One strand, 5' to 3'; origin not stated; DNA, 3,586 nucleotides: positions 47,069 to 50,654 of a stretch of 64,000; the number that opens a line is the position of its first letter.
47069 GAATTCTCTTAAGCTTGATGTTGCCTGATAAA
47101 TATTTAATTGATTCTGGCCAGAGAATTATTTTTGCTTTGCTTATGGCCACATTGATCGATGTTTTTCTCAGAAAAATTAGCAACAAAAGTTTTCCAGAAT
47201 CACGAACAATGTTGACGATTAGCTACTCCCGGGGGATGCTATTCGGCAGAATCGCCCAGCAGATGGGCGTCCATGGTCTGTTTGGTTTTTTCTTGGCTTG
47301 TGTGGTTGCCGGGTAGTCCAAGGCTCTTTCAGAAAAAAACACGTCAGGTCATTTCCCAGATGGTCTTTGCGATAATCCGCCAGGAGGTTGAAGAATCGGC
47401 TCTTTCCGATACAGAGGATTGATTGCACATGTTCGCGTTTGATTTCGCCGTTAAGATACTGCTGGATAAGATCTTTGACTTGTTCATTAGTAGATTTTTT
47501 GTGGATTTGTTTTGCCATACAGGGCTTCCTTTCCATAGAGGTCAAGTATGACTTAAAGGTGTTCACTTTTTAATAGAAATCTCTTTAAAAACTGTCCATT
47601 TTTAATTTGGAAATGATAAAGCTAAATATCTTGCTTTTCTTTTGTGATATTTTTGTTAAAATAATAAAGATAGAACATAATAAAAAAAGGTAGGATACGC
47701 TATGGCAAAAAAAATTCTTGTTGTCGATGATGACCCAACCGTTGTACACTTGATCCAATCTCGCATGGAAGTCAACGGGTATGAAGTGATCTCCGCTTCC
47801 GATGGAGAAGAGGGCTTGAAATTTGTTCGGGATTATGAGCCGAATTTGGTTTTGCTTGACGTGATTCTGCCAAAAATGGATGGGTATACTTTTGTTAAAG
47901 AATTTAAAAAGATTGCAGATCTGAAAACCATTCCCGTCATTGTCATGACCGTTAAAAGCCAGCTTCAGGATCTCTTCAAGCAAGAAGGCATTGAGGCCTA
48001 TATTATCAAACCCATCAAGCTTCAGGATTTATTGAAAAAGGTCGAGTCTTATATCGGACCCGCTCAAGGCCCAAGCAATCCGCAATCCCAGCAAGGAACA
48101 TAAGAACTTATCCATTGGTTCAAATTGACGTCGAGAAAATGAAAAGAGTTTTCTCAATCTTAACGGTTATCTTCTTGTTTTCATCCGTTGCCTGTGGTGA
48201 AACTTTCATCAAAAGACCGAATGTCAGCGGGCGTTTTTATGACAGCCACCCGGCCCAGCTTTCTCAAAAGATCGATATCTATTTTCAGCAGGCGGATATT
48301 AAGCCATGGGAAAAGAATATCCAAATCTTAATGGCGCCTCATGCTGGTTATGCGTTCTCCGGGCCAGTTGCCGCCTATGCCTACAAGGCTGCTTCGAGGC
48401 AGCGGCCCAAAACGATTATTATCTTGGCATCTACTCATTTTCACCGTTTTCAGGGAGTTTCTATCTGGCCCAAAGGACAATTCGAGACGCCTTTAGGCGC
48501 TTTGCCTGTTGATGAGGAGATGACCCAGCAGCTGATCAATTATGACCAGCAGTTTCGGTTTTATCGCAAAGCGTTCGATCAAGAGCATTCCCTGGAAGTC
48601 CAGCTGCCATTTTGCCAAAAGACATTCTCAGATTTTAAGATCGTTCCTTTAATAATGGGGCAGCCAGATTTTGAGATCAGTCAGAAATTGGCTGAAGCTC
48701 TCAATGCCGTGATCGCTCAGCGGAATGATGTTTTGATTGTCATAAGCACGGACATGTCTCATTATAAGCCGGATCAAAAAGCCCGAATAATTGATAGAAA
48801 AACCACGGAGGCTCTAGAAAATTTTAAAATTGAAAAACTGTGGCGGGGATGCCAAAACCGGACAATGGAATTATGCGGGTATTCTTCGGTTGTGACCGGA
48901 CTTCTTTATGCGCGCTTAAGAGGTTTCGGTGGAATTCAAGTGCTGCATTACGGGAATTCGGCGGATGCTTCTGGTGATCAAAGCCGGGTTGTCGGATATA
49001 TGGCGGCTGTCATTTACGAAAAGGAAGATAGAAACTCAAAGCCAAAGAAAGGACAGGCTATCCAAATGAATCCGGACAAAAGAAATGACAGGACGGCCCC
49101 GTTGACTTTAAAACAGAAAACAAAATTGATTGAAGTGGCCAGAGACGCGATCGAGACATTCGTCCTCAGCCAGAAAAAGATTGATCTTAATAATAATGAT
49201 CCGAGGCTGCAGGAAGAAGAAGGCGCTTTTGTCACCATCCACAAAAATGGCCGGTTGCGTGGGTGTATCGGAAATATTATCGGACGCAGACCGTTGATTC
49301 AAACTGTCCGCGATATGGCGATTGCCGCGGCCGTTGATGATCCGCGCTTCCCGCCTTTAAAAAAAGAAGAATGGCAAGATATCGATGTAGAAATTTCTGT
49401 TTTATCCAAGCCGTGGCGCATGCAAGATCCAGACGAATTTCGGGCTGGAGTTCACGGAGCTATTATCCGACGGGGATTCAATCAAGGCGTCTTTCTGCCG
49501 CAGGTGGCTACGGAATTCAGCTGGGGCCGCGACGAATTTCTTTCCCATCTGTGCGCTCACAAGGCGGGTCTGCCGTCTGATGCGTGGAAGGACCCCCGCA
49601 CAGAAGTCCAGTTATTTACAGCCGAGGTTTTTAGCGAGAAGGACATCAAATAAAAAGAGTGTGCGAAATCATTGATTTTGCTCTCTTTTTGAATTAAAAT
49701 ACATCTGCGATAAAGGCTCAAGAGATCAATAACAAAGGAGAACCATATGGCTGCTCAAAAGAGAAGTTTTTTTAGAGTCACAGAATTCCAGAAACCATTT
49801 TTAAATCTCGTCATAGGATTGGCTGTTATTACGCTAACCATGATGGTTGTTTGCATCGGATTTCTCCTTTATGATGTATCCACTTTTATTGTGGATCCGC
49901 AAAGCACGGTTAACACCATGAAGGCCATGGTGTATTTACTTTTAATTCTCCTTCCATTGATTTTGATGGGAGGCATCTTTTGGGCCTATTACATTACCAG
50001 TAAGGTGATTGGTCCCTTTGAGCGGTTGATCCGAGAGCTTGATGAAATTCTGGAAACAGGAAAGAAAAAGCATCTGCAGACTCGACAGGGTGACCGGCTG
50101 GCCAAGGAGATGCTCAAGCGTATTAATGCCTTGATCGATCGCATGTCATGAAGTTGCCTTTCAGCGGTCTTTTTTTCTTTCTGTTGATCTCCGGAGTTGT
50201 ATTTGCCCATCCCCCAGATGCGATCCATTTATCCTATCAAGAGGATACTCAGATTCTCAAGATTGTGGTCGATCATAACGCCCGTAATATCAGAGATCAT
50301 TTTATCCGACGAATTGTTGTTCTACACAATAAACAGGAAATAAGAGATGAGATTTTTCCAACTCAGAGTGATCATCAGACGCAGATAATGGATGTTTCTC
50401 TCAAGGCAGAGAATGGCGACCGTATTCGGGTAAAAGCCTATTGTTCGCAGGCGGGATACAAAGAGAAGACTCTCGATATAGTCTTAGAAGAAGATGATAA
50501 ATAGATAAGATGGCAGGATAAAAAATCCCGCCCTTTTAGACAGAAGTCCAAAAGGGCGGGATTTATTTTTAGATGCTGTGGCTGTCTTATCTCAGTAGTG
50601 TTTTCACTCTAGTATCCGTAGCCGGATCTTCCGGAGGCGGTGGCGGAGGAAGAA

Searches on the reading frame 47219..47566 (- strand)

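Call 31: search_protein_families(library=pfam, proteins=[window:47219-47566:-], max_evalue=1)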
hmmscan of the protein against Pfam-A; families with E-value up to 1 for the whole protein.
window:47219-47566:- (115 aa): 3 families
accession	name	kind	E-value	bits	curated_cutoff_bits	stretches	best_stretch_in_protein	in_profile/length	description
PF07531.19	TAFH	-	0.075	13.5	27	1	22-48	19-45/90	NHR1 homology to TAF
PF16733.10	NRho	-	0.09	13.4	27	1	24-45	45-66/69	Rhomboid N-terminal domain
PF21709.3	ABC_C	-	0.16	12.9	27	1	23-60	11-47/86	Emaravirus ABC_C protein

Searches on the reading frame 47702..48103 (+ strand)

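Call 11: search_protein_families(library=pfam, proteins=[window:47702-48103:+], max_evalue=0.001)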
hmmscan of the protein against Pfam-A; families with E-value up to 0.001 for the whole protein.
window:47702-48103:+ (133 aa): 1 family
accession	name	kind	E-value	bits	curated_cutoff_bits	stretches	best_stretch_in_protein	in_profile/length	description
PF00072.30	Response_reg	-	3.4e-24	85.6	30.2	1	5-115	1-111/111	Response regulator receiver domain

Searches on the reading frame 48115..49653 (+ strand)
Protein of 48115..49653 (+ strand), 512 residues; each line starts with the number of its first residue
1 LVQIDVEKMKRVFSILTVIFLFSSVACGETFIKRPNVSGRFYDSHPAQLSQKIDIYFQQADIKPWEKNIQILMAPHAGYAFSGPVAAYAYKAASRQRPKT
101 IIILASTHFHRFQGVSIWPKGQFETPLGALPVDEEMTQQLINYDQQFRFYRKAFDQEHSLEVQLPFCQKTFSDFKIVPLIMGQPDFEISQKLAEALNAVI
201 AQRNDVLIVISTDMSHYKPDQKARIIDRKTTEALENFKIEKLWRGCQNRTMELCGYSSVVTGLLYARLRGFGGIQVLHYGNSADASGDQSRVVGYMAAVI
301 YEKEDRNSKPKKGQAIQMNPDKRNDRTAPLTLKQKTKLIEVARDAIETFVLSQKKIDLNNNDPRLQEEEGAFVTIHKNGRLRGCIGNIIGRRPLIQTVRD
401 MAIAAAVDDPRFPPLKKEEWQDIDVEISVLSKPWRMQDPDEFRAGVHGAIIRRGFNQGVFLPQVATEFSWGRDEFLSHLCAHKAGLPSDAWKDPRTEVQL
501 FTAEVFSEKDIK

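Call 11: search_protein_families(library=pfam, proteins=[window:48115-49653:+], max_evalue=0.001)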
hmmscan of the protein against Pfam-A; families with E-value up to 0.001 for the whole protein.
window:48115-49653:+ (512 aa): 2 families
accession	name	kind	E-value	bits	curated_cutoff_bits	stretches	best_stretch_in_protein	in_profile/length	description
PF01875.22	Memo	-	1.7e-62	211.6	27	1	35-298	2-268/269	Memo-like protein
PF01871.22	AMMECR1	-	1.1e-54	184.8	25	1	340-506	2-168/168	AMMECR1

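Call 18: find_related_loci(query=window:48115-49653:+, collection=genome_contigs, flank=10000)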
Query window:48115-49653:+ (512 aa) in genome_contigs; peptide patterns used: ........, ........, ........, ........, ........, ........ (x = any residue, [..] = any of these).
66 stretches matched a pattern, but none encodes a relative of the query by tblastn (E <= 1e-3).

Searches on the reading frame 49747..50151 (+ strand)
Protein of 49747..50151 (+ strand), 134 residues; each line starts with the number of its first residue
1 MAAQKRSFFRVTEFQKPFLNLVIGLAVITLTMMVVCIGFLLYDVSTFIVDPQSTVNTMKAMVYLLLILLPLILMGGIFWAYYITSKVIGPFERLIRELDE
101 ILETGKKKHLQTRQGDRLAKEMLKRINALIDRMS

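Call 11: search_protein_families(library=pfam, proteins=[window:49747-50151:+], max_evalue=0.001)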
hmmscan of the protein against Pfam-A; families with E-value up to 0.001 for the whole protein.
window:49747-50151:+ (134 aa): 0 families

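Call 31: search_protein_families(library=pfam, proteins=[window:49747-50151:+], max_evalue=1)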
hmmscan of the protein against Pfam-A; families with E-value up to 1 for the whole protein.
window:49747-50151:+ (134 aa): 4 families
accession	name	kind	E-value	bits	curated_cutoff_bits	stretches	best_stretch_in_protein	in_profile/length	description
PF15664.10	TMEM252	-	0.0024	18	27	1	60-96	13-50/139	Transmembrane protein 252 family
PF02322.20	Cyt_bd_oxida_II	-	0.019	14.8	35.6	1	15-83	235-301/302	Cytochrome bd terminal oxidase subunit II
PF12794.12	MscS_TM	-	0.049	12.9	28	1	40-86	175-223/339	Mechanosensitive ion channel inner membrane domain 1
PF05987.18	DUF898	-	0.062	12.8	28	1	9-84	171-247/336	Bacterial protein of unknown function (DUF898)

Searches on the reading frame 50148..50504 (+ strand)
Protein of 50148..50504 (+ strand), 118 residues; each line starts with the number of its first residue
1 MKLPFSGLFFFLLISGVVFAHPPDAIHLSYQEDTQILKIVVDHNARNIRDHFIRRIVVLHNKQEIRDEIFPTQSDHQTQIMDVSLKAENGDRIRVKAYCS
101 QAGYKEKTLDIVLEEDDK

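Call 11: search_protein_families(library=pfam, proteins=[window:50148-50504:+], max_evalue=0.001)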
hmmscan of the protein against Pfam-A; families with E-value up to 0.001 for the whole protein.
window:50148-50504:+ (118 aa): 0 families

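Call 31: search_protein_families(library=pfam, proteins=[window:50148-50504:+], max_evalue=1)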
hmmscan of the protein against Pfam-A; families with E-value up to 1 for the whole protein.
window:50148-50504:+ (118 aa): 1 family
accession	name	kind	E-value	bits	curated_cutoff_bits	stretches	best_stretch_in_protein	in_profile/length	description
PF01880.24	Desulfoferrodox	-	0.028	15.4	22.2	1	45-104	36-94/98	Desulfoferrodoxin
